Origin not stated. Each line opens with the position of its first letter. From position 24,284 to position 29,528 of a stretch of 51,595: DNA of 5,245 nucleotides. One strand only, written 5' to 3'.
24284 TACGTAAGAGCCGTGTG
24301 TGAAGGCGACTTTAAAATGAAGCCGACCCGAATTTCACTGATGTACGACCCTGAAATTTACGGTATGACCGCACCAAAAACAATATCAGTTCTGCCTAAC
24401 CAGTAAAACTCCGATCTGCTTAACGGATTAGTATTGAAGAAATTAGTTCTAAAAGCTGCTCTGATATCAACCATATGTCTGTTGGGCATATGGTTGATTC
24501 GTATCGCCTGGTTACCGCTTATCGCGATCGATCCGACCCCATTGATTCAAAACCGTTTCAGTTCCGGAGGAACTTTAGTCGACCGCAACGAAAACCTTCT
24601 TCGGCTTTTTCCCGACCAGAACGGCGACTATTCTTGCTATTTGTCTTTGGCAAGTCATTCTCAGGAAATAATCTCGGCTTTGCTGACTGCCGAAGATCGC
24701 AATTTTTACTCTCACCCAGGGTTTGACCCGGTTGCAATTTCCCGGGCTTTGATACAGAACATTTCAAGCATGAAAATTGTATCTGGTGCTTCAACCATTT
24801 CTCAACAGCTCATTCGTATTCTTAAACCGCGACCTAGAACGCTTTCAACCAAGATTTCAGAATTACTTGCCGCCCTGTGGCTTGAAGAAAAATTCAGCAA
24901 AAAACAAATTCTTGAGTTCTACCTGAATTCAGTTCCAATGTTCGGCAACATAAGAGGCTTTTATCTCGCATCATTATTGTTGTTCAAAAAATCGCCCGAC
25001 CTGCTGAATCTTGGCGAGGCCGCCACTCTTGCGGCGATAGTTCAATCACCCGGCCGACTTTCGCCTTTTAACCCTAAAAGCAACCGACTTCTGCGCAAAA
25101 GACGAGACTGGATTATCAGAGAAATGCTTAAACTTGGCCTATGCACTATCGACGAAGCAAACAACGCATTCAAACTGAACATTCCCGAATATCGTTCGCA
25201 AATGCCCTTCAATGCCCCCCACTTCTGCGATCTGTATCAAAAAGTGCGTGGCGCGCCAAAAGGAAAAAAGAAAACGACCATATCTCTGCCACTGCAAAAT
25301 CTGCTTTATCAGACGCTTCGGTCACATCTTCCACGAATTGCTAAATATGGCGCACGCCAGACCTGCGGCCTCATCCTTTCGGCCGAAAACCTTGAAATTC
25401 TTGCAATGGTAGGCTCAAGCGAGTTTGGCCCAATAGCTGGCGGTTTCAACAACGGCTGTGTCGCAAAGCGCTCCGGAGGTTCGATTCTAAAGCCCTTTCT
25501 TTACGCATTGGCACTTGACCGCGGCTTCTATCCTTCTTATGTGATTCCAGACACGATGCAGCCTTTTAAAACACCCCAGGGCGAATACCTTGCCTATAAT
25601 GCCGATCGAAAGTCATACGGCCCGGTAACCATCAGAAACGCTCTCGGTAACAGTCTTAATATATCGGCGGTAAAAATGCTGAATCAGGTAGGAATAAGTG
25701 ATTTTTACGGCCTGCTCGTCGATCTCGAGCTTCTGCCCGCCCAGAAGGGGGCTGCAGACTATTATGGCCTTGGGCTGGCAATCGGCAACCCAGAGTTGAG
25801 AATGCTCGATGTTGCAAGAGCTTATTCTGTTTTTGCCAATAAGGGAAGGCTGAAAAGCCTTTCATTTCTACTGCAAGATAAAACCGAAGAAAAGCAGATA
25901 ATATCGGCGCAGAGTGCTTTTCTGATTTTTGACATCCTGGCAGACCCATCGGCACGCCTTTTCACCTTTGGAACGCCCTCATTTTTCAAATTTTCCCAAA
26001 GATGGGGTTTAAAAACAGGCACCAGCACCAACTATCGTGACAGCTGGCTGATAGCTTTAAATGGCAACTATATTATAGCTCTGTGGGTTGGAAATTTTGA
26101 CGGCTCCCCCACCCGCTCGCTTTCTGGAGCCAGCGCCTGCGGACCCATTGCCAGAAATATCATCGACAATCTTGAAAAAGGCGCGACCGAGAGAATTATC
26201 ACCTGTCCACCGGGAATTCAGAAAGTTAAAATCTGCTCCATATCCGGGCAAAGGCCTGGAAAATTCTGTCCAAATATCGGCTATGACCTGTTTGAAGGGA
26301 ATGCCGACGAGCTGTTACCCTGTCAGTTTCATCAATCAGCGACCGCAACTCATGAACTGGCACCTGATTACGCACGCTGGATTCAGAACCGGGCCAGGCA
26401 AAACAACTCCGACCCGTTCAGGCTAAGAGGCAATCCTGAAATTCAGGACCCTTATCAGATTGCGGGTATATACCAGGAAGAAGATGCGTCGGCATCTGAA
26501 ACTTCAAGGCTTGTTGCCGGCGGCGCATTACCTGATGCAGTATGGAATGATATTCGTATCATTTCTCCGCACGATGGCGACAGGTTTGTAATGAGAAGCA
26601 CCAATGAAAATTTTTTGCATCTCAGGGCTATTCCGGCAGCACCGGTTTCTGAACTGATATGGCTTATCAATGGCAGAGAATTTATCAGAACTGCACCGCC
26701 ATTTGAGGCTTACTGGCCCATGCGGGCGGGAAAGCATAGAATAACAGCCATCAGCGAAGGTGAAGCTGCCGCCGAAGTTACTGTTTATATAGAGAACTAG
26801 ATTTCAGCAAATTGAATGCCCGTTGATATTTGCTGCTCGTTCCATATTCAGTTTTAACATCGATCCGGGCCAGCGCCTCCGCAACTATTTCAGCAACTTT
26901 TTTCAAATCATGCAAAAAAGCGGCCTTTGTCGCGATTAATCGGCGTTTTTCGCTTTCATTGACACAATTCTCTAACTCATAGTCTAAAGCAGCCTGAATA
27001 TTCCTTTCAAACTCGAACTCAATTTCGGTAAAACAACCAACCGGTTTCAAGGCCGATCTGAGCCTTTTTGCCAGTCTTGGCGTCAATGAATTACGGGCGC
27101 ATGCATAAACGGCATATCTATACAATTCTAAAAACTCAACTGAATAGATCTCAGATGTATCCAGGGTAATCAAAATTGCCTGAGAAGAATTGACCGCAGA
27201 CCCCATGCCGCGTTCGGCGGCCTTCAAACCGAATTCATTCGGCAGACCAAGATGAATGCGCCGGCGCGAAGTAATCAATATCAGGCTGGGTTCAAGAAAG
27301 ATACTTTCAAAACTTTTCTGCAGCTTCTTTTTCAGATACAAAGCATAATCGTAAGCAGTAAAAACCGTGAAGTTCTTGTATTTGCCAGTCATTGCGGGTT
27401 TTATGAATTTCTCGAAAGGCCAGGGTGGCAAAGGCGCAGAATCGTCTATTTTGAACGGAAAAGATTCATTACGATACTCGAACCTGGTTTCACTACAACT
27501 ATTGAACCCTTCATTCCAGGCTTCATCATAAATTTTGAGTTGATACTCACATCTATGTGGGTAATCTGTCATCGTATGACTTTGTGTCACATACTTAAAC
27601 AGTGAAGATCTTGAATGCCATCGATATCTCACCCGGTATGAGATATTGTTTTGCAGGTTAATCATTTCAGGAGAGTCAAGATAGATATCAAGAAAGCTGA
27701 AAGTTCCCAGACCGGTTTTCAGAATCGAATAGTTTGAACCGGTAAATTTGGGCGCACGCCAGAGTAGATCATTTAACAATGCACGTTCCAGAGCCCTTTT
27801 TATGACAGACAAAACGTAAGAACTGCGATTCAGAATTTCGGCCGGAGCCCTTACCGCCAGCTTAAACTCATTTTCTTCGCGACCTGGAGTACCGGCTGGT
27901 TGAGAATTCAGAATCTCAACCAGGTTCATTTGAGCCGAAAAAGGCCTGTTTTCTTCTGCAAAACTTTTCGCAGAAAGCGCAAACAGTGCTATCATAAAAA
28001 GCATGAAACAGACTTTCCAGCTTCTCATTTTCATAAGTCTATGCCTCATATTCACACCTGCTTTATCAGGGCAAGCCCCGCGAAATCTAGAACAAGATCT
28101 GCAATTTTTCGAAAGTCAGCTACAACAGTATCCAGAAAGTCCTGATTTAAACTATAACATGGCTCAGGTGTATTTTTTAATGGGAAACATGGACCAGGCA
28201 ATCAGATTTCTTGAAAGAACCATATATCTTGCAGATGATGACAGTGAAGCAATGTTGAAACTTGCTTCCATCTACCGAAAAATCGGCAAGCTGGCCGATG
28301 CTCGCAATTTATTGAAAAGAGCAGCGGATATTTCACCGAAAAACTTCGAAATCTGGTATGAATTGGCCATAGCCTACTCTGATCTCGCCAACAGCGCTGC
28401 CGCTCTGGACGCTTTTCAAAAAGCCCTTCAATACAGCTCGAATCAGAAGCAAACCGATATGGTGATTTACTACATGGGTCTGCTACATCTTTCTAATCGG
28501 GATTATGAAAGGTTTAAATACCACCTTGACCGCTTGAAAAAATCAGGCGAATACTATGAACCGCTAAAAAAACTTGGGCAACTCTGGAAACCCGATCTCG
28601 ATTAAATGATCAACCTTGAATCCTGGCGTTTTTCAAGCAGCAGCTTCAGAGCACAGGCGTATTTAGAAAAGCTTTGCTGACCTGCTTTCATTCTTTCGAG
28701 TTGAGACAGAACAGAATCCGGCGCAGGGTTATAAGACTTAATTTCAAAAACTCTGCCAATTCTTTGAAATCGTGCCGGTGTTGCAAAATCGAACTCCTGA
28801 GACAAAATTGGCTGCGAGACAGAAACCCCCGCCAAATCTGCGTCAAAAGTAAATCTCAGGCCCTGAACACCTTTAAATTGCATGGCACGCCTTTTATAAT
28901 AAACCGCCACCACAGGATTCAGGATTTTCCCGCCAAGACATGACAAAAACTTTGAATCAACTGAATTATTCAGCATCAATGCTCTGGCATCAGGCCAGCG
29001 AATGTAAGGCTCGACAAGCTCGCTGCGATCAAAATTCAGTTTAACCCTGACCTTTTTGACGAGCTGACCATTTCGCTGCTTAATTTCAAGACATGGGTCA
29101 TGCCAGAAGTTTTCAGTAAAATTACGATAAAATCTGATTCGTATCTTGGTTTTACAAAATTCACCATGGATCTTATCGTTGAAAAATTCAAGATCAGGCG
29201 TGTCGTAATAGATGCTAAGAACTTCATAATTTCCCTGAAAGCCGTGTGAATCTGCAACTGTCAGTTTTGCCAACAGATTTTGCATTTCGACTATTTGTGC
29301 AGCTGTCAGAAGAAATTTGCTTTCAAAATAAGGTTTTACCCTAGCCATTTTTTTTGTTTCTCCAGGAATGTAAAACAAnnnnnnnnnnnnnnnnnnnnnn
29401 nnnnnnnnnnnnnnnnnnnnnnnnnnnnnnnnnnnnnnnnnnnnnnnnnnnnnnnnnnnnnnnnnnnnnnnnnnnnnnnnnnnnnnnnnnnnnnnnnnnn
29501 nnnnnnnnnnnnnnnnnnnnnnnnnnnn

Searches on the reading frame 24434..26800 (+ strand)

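Call 7: search_protein_families(library=pfam, proteins=[window:24434-26800:+], max_evalue=0.001)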
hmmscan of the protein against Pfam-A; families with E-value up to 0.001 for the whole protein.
window:24434-26800:+ (788 aa): 3 families
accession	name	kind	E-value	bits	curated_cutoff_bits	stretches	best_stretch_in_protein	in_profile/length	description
PF00912.28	Transgly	-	7.9e-47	159.4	27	1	66-231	13-177/178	Transglycosylase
PF00905.27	Transpeptidase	-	7.5e-15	55.4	22.1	1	311-537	2-248/299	Penicillin binding protein transpeptidase domain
PF06832.18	BiPBP_C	-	4.3e-06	27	26.8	1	707-775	12-81/90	Penicillin-Binding Protein C-terminus Family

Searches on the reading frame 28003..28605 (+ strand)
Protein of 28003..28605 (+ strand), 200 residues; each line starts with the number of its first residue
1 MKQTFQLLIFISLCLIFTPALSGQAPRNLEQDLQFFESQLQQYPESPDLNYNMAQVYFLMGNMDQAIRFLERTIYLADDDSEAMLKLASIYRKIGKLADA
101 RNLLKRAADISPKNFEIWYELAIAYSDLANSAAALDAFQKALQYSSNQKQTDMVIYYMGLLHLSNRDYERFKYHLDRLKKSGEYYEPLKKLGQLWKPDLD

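Call 7: search_protein_families(library=pfam, proteins=[window:28003-28605:+], max_evalue=0.001)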
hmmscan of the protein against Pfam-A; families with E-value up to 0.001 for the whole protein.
window:28003-28605:+ (200 aa): 27 families (the best 25 are shown)
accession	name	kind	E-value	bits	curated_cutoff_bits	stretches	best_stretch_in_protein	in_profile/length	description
PF14559.12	TPR_19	-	3.6e-17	62.9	25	2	33-83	11-61/68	Tetratricopeptide repeat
PF00515.34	TPR_1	-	2.6e-15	55.9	27.8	2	51-78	5-32/34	Tetratricopeptide repeat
PF07719.23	TPR_2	-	1.5e-14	53.3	27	2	116-146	2-32/34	Tetratricopeptide repeat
PF13181.12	TPR_8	-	8.3e-14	51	25.7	1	48-79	2-33/34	Tetratricopeptide repeat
PF13431.12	TPR_17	-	2.3e-13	49.7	24.4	1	103-135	1-33/34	Tetratricopeptide repeat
PF13424.12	TPR_12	-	2.9e-12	47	30.1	1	49-112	5-76/77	Tetratricopeptide repeat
PF13428.12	TPR_14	-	3.7e-12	46.1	23.5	1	82-123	2-43/44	Tetratricopeptide repeat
PF13414.12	TPR_11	-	1.6e-11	44.1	26.8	1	89-126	2-39/42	TPR repeat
PF13174.12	TPR_6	-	3.4e-10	40.3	26.3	0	82-113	1-32/33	Tetratricopeptide repeat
PF13432.12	TPR_16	-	3.3e-09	37.4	32.7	1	85-143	1-59/65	Tetratricopeptide repeat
PF13176.12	TPR_7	-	7.2e-09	35.5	27.9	0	51-82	3-34/36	Tetratricopeptide repeat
PF13371.12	TPR_9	-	9.4e-09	35.6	35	0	27-83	9-65/73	Tetratricopeptide repeat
PF12895.13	ANAPC3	-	1.1e-08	35.7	27.2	1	64-141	6-82/82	Anaphase-promoting complex, cyclosome, subunit 3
PF23914.1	TPR_CcmH_CycH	-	1.7e-08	34.9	42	1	38-148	41-154/158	Cytochrome c-type biogenesis protein H TPR domain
PF25060.1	ARM_TT21_2nd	-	7.8e-08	32.6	27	1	10-91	184-266/270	Tetratricopeptide repeat protein 21 second ARM domain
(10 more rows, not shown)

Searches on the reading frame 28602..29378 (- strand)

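Call 7: search_protein_families(library=pfam, proteins=[window:28602-29378:-], max_evalue=0.001)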
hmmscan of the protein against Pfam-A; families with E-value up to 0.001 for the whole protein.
window:28602-29378:- (258 aa): 1 family
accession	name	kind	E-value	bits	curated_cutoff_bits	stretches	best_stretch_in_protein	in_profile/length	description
PF09359.15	VTC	-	3e-26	92.9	23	1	18-247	3-234/235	VTC domain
